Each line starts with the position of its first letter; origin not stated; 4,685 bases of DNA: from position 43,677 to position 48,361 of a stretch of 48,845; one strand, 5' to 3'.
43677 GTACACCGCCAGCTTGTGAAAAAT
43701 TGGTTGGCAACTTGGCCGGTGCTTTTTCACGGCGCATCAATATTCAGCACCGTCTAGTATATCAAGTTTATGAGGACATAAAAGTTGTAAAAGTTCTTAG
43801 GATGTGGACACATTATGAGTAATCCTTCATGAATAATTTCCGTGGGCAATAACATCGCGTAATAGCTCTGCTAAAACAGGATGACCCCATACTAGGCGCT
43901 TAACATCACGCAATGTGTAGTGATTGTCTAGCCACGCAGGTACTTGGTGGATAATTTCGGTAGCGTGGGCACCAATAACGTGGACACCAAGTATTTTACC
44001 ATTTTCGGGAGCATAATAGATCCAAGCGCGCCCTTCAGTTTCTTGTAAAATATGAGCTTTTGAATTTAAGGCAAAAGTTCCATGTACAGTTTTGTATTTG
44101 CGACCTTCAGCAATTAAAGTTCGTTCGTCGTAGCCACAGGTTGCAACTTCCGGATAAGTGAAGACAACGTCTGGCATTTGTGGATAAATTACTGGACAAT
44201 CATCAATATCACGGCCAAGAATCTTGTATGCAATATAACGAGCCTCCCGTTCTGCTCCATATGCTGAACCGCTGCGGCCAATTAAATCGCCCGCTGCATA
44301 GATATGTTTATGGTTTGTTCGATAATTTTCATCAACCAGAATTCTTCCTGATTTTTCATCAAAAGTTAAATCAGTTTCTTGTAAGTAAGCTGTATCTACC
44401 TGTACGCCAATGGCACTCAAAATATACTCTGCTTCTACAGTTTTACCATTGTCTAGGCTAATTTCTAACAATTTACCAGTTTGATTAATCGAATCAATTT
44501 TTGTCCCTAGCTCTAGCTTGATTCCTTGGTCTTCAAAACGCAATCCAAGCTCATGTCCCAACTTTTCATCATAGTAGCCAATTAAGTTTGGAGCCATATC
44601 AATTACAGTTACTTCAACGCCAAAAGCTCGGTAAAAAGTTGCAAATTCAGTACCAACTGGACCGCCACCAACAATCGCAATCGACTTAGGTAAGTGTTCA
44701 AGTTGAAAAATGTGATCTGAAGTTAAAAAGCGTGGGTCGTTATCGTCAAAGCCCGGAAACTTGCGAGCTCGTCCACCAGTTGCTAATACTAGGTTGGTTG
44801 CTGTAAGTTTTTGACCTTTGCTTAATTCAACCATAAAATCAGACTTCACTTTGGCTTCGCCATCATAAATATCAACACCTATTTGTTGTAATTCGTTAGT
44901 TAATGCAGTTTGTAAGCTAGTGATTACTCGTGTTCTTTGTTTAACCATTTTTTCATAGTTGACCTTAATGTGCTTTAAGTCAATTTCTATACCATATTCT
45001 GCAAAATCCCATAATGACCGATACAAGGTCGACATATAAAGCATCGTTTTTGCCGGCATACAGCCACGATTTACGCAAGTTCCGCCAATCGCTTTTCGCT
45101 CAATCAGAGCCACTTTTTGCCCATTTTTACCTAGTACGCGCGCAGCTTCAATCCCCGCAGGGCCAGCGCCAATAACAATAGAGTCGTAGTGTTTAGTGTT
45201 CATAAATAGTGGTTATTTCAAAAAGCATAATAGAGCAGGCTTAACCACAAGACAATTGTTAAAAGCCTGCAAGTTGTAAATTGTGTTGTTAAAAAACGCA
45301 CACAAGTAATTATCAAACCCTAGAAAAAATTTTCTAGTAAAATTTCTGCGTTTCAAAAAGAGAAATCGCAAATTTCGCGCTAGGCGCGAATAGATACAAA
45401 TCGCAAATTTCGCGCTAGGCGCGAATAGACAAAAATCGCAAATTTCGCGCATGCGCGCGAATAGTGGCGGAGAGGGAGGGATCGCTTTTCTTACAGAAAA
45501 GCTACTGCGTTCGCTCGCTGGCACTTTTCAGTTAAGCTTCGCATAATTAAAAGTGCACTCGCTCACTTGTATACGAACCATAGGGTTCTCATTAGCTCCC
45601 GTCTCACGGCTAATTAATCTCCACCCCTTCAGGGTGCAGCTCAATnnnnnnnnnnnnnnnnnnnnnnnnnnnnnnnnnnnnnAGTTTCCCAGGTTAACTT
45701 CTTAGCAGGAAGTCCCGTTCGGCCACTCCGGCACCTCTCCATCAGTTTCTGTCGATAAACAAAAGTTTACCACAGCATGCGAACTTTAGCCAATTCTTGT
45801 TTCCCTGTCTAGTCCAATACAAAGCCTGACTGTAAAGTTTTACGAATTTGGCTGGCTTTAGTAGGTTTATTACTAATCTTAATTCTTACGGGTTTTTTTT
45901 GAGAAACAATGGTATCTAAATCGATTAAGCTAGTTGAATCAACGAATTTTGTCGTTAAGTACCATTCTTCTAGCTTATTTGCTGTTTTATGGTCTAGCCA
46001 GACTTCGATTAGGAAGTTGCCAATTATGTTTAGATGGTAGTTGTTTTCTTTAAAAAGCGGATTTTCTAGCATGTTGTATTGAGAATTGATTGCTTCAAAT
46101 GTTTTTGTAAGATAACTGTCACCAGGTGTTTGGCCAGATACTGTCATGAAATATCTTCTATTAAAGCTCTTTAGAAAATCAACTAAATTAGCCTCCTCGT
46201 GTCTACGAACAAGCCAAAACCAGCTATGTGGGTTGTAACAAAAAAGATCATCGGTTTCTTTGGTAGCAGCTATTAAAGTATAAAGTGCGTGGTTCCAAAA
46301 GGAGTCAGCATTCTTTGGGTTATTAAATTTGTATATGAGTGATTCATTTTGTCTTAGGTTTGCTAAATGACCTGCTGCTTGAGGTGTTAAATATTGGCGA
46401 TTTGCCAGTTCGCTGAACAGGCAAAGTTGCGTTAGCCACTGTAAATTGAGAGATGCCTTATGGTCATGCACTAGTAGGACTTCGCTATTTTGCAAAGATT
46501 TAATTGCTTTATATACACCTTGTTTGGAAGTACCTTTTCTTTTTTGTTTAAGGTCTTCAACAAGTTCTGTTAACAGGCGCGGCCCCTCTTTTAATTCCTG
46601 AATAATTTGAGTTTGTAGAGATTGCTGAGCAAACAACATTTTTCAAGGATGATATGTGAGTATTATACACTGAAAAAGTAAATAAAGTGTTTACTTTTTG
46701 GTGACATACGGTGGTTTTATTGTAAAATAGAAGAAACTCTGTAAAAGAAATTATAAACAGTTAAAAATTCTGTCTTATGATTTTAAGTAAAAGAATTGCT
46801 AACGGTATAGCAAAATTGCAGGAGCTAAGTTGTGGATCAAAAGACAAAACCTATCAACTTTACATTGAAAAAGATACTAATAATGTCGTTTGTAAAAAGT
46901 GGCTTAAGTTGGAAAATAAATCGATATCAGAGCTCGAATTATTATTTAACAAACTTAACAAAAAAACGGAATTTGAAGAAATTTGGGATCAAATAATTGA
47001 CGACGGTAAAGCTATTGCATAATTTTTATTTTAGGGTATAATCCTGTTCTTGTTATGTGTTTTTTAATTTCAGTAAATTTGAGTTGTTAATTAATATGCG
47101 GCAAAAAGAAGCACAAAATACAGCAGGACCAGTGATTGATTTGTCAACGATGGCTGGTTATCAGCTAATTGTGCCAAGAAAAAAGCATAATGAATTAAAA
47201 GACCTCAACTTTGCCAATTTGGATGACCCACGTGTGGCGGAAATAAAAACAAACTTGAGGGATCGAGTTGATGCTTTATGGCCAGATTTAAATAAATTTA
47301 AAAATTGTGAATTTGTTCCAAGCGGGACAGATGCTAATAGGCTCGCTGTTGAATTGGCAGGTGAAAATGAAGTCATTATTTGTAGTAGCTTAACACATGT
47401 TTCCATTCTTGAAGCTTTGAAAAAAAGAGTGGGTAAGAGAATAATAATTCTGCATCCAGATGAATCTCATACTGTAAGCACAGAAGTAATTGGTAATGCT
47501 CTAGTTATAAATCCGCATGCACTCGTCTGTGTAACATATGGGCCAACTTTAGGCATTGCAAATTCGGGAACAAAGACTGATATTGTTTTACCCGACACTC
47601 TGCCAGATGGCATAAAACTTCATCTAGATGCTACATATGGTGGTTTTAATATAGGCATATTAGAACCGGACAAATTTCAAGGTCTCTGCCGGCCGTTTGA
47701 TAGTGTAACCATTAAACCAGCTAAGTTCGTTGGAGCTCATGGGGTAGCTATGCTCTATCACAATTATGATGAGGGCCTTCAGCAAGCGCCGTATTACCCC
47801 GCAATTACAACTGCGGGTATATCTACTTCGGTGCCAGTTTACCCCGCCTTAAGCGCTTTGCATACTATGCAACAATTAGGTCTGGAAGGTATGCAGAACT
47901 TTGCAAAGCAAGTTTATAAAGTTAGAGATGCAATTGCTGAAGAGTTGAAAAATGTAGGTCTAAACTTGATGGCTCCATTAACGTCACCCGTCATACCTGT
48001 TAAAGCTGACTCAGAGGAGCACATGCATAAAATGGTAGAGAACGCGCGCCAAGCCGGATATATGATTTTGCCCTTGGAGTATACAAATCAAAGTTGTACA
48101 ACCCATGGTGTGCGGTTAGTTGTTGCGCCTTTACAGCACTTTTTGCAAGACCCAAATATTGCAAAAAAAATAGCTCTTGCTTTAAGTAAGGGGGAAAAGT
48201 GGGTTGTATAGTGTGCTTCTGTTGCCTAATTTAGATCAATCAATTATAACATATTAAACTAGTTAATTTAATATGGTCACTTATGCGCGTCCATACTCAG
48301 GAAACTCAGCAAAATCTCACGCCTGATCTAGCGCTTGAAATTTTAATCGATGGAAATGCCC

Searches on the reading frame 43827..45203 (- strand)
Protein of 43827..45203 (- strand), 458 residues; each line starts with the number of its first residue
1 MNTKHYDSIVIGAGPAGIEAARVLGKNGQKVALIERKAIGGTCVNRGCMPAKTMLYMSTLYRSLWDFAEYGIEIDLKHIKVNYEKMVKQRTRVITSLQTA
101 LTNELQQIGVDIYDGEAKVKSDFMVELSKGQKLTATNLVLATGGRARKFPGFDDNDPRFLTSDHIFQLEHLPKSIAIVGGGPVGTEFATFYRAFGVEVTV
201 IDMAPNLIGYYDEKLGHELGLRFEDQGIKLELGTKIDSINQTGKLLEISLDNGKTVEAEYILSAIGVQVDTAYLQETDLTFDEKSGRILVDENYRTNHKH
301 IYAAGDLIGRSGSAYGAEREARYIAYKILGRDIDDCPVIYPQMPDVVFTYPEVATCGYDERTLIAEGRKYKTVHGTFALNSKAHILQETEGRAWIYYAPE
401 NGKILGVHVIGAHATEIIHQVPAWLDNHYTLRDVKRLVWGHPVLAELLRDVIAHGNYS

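Call 7: search_protein_families(library=pfam, proteins=[window:43827-45203:-], max_evalue=0.001)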
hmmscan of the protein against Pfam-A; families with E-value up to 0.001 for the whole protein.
window:43827-45203:- (458 aa): 16 families
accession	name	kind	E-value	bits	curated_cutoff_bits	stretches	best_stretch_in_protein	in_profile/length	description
PF07992.20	Pyr_redox_2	-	2.2e-65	221.4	26.1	1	6-321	1-291/291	Pyridine nucleotide-disulphide oxidoreductase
PF02852.28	Pyr_redox_dim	-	1.7e-22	80.2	25.3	1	343-449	1-107/110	Pyridine nucleotide-disulphide oxidoreductase, dimerisation domain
PF00070.33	Pyr_redox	-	2.7e-22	79.5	22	1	175-244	2-71/82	Pyridine nucleotide-disulphide oxidoreductase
PF13738.12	Pyr_redox_3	-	4.5e-16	59.4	30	1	9-305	1-305/305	Pyridine nucleotide-disulphide oxidoreductase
PF03486.20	HI0933_like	-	4.4e-12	46.4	50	1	7-38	2-33/244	HI0933-like protein Rossmann domain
PF01266.30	DAO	-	3.2e-11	43.8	27.9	1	8-42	2-38/353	FAD dependent oxidoreductase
PF13450.12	NAD_binding_8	-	2.1e-09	37.9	21.9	0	10-43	1-35/68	NAD(P)-binding Rossmann-like domain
PF01494.25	FAD_binding_3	-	2.8e-09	37.1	22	1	7-38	3-34/349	FAD binding domain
PF01134.28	GIDA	-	4.1e-08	33.1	22.1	1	8-144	2-150/391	Glucose inhibited division protein A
PF12831.13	FAD_oxidored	-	1.2e-07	31.8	27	1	7-57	1-52/416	FAD dependent oxidoreductase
PF01946.23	Thi4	-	1.3e-07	31.5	26.2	1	6-52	18-65/235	Thi4 family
PF01262.27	AlaDh_PNT_C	-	1.7e-06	28.1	23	0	173-219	29-76/214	Alanine dehydrogenase/PNT, C-terminal domain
PF05834.18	Lycopene_cycl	-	4.1e-05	23.3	23.4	0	7-145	1-143/380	Lycopene cyclase protein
PF02737.24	3HCDH_N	-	6e-05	23.5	22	0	175-262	2-83/180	3-hydroxyacyl-CoA dehydrogenase, NAD binding domain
PF02254.24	TrkA_N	-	8e-05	23.4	23.8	0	175-214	1-40/116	TrkA-N domain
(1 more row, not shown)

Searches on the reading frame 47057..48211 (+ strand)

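Call 7: search_protein_families(library=pfam, proteins=[window:47057-48211:+], max_evalue=0.001)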
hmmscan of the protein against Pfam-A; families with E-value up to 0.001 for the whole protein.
window:47057-48211:+ (384 aa): 1 family
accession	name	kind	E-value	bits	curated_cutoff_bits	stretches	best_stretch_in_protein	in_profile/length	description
PF00282.25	Pyridoxal_deC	-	0.00016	21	27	1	105-245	146-289/375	Pyridoxal-dependent decarboxylase conserved domain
